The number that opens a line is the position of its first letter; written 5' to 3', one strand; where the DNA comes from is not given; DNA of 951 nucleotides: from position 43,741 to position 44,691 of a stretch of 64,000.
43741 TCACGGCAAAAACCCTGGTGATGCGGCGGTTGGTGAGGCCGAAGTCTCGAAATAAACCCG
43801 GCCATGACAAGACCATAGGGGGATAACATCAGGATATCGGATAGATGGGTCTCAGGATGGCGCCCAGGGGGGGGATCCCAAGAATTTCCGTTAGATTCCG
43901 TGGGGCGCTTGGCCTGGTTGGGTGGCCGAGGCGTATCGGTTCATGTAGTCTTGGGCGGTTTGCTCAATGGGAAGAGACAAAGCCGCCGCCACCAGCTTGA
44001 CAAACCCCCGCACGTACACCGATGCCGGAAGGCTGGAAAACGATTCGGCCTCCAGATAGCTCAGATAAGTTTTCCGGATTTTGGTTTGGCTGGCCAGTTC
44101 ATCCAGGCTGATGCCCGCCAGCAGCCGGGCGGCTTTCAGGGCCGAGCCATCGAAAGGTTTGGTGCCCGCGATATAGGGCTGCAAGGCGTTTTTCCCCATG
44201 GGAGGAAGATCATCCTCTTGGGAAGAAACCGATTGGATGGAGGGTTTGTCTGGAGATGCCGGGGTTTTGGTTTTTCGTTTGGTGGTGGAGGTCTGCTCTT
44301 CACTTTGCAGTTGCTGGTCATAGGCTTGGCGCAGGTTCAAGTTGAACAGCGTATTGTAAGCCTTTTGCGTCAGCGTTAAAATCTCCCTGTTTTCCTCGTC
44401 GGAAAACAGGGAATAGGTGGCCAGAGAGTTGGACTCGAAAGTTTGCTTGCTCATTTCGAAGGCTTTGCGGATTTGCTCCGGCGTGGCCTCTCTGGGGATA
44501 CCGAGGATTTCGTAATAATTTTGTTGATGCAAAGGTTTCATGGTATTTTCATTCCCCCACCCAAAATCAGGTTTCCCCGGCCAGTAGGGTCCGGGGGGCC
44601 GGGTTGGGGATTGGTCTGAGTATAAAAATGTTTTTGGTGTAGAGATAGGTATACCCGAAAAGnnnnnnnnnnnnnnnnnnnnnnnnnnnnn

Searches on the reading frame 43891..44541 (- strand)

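Call 13: search_protein_families(library=pfam, proteins=[window:43891-44541:-])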
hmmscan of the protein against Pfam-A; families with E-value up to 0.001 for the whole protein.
window:43891-44541:- (216 aa): 4 families
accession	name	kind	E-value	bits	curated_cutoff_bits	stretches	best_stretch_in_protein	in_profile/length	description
PF13413.12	HTH_25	-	5.1e-17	61.9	24.6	1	135-191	2-58/62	Helix-turn-helix domain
PF00226.36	DnaJ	-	2.4e-07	31.2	27.8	1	8-75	1-63/63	DnaJ domain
PF12844.13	HTH_19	-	1.9e-05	24.9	30.2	1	132-202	1-61/64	Helix-turn-helix domain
PF01381.28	HTH_3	-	0.00095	19.6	23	0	135-165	1-31/55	Helix-turn-helix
